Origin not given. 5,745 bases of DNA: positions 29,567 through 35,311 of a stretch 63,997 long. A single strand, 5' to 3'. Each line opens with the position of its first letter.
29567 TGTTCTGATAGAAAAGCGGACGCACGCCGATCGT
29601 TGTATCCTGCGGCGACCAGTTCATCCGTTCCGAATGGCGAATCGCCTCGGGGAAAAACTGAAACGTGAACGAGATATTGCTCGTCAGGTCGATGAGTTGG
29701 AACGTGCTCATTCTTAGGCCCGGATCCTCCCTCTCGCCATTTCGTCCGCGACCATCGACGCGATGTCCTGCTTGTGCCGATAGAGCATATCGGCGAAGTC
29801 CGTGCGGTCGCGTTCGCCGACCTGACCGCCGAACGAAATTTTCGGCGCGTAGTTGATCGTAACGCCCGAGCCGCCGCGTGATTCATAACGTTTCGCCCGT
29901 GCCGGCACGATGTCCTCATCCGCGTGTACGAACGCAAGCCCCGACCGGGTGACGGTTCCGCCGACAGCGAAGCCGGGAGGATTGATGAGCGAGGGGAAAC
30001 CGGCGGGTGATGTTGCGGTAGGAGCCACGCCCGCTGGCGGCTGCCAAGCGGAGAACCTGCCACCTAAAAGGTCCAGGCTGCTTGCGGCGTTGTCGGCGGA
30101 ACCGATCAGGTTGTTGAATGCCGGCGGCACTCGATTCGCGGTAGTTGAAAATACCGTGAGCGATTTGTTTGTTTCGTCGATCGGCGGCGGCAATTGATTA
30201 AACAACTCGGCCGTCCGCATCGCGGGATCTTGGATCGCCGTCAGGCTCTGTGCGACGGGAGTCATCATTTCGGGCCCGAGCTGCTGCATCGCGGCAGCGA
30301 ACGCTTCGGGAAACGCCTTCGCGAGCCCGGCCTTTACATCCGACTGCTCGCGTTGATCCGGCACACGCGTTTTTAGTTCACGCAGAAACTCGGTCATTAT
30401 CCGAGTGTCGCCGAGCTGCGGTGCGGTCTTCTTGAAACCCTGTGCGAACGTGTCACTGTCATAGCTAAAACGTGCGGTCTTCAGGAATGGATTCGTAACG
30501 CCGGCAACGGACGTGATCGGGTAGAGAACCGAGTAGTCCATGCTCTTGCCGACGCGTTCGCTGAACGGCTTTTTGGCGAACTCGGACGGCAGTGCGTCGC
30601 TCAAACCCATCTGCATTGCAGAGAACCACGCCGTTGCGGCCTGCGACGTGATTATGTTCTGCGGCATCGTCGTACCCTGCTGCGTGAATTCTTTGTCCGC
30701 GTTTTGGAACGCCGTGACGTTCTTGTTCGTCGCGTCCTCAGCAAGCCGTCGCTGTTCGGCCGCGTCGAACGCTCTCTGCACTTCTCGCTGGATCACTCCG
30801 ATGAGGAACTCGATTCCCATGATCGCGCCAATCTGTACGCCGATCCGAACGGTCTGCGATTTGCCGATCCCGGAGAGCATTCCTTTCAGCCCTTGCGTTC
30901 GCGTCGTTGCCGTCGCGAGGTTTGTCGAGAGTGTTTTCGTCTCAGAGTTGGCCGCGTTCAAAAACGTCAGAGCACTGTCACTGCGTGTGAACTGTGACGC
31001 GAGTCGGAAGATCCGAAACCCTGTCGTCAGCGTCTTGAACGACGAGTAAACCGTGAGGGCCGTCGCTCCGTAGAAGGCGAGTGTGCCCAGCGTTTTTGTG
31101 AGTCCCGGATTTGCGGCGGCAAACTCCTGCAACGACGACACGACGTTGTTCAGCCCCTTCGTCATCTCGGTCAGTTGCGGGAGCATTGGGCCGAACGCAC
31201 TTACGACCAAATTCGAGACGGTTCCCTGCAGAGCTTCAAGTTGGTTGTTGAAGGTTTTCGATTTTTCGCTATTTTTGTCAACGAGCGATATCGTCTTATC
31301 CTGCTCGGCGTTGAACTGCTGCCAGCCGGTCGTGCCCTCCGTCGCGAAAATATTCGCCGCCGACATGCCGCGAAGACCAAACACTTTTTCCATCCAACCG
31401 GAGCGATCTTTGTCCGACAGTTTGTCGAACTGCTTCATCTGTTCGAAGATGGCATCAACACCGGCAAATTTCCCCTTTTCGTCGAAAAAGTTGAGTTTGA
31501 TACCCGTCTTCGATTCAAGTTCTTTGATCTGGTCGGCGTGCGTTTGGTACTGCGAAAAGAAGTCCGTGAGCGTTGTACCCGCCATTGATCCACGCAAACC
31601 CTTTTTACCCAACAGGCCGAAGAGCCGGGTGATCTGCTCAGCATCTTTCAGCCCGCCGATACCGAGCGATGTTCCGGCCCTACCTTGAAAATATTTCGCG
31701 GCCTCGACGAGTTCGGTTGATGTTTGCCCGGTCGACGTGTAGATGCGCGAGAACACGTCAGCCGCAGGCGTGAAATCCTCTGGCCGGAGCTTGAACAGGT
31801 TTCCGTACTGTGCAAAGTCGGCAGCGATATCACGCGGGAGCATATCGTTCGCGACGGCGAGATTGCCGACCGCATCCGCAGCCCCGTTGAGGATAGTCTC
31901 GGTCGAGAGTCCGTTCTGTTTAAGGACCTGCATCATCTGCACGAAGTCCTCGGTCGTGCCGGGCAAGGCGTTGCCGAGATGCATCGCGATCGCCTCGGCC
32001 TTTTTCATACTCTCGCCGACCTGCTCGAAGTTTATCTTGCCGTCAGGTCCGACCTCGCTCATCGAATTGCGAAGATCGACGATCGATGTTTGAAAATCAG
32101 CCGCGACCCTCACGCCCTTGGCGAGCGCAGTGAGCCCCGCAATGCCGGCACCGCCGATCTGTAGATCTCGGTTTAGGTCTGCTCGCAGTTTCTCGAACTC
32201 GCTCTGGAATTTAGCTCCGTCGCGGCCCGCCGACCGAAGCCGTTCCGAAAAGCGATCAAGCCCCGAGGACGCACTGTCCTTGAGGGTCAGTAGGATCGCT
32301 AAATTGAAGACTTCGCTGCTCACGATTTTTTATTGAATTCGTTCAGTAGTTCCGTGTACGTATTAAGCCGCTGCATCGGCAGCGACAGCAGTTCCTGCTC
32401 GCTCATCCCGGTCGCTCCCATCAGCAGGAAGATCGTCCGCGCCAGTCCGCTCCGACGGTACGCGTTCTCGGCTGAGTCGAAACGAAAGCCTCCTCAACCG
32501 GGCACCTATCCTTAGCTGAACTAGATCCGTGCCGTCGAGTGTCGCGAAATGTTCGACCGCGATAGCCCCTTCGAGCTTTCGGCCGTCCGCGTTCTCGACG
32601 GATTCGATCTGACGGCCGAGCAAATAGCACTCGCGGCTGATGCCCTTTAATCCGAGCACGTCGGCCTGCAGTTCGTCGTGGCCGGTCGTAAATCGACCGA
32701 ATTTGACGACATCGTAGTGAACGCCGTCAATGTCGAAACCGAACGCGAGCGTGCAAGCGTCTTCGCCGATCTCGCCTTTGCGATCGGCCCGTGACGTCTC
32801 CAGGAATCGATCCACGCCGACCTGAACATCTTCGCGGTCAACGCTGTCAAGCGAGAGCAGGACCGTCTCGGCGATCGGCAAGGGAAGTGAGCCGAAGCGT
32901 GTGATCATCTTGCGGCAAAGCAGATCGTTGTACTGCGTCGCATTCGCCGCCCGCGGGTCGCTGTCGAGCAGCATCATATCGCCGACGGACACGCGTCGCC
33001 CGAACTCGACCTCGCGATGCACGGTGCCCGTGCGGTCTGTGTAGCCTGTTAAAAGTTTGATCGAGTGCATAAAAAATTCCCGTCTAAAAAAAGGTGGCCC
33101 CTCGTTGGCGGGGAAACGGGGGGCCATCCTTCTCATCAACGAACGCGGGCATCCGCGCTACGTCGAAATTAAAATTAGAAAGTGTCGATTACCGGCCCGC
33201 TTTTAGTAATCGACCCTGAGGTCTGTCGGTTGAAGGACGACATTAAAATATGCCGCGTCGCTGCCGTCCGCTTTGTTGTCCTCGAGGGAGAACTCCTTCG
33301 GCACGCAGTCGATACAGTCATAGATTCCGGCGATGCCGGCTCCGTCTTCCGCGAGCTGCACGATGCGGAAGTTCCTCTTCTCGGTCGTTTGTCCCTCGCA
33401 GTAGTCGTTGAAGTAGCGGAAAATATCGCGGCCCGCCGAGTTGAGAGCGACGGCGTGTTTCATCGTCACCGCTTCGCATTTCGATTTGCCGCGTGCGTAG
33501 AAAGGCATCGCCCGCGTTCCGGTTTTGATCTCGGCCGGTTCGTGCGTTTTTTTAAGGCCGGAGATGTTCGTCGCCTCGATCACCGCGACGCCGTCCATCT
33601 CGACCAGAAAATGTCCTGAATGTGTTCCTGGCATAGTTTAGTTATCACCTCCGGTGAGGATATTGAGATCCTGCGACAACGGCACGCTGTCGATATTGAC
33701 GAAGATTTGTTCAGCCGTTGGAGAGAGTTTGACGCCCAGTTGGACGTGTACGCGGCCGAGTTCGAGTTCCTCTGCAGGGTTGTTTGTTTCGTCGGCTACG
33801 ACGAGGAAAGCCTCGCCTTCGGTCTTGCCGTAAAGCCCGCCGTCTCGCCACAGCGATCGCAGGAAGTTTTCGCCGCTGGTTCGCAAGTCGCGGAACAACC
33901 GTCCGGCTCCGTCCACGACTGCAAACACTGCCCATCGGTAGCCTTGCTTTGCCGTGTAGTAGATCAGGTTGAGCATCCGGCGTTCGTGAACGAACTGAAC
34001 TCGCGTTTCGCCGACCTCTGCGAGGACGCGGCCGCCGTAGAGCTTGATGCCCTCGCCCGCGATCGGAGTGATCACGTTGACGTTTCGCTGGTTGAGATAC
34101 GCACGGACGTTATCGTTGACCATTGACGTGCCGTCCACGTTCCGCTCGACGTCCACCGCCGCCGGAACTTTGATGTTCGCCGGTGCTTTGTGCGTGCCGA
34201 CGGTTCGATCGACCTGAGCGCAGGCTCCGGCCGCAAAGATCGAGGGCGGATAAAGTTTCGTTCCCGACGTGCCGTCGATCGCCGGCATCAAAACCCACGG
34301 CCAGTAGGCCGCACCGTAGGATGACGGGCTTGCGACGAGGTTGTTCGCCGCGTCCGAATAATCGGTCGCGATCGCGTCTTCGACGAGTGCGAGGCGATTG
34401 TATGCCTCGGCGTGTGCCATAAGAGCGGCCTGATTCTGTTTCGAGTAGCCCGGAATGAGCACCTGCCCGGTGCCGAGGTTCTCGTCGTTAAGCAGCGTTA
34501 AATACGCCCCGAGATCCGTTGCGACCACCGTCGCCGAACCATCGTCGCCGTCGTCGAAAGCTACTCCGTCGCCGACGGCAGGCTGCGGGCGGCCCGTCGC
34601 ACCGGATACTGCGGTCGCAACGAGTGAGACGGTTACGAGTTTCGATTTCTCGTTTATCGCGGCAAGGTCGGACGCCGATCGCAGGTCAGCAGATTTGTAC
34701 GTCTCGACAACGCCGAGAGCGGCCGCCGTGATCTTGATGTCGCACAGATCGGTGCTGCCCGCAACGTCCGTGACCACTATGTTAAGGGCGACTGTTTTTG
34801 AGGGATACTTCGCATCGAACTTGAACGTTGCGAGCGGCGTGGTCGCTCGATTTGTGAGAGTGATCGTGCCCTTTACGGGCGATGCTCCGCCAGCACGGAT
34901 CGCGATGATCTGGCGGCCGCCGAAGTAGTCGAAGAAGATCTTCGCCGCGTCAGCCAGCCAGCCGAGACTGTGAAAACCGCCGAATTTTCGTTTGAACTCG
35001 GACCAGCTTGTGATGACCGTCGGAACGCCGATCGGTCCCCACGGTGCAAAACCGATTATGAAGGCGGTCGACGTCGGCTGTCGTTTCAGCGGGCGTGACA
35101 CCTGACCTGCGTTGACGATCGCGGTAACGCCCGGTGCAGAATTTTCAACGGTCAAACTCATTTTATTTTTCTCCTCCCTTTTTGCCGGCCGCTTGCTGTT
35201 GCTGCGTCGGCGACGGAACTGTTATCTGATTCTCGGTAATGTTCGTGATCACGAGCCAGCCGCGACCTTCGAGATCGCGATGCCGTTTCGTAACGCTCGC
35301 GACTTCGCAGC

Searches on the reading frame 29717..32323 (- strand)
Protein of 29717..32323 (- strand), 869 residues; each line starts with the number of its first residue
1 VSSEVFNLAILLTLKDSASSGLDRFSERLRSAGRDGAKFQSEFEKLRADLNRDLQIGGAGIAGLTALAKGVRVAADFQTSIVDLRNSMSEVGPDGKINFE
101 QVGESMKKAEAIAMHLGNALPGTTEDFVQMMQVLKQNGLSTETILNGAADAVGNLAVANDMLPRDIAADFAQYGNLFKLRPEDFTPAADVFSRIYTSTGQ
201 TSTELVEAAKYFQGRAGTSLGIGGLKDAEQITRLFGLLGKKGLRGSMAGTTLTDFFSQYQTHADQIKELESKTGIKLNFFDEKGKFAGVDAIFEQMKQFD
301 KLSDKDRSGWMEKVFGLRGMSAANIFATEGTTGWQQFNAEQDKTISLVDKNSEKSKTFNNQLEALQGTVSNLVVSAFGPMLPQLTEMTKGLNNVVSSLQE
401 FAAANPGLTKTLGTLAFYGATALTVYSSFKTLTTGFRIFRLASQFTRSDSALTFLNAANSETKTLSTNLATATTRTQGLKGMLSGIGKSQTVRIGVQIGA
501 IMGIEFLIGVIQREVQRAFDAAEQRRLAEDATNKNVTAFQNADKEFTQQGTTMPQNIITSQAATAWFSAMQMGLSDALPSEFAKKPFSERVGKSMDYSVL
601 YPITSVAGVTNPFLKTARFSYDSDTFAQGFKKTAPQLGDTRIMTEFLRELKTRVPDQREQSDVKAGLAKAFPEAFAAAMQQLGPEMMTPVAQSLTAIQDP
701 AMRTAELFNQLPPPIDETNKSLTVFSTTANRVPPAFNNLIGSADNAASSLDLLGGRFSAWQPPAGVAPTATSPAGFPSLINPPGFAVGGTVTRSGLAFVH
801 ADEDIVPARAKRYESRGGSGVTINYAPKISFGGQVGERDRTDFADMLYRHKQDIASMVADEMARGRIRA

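Call 65: search_protein_families(library=phrogs, max_evalue=0.0001, proteins=[window:29717-32323:-])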
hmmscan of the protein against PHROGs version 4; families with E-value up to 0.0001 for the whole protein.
window:29717-32323:- (869 aa): 9 families
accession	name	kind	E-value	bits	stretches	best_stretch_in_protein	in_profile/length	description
phrog_28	-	tail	6.9e-42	145.1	1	18-481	205-639/1228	tail length tape measure protein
phrog_26612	-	unknown function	7.8e-26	92.3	1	52-372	40-354/364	-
phrog_1533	-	tail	2.5e-21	76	1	17-517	200-671/1688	tail length tape measure protein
phrog_4704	-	tail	1.2e-20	74.7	1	66-403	211-530/625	tail length tape measure protein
phrog_17727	-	tail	1.7e-17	64.6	1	264-445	34-214/443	tail length tape measure protein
phrog_5218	-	unknown function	2.3e-16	60.2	1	18-541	171-700/1599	-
phrog_31684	-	unknown function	5.5e-14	53.5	1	179-356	22-213/227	-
phrog_1293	-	tail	2.1e-13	50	1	18-501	138-615/1424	tail length tape measure protein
phrog_3394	-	unknown function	5e-05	21.8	1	353-486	823-957/1862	-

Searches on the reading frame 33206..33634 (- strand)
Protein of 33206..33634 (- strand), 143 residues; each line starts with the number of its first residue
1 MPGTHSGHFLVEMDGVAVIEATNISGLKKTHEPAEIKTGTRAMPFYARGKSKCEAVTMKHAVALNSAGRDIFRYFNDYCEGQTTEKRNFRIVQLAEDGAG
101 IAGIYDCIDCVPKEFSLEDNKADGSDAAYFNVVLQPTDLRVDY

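Call 65: search_protein_families(library=phrogs, max_evalue=0.0001, proteins=[window:33206-33634:-])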
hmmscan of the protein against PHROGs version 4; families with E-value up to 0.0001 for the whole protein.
window:33206-33634:- (143 aa): 1 family
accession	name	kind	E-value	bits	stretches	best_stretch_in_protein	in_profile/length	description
phrog_4542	-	tail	2.3e-06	28.2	1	16-136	46-175/214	tail tube protein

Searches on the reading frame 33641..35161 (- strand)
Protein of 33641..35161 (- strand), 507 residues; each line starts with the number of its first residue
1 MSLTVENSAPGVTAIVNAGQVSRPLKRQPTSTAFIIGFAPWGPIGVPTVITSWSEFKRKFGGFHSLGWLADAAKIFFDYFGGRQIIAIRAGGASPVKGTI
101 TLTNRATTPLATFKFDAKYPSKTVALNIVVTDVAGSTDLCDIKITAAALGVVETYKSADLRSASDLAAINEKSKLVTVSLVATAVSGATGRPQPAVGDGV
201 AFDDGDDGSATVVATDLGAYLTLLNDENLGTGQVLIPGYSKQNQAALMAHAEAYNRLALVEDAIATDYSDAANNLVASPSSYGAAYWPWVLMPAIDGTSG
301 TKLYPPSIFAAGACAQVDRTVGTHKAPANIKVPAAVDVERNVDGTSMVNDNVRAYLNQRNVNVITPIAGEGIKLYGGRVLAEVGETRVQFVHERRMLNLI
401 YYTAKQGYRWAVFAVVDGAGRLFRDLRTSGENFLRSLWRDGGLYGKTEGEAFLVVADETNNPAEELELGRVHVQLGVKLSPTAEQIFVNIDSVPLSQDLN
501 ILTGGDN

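Call 65: search_protein_families(library=phrogs, max_evalue=0.0001, proteins=[window:33641-35161:-])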
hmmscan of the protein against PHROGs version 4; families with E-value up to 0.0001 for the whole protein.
window:33641-35161:- (507 aa): 6 families
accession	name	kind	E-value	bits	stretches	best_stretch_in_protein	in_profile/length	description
phrog_23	-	tail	2.7e-52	179.1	1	11-489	26-459/496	tail sheath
phrog_17610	-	tail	1.9e-32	113.1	1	272-497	896-1111/1135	tail sheath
phrog_15814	-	unknown function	5.4e-15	55.4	2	273-490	504-722/738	-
phrog_279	-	tail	5.4e-08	33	1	31-238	35-238/489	tail sheath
phrog_10581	-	tail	4.4e-06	26.3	1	269-486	687-903/915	tail sheath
phrog_13288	-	unknown function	5.6e-05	23.8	1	300-479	10-182/208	-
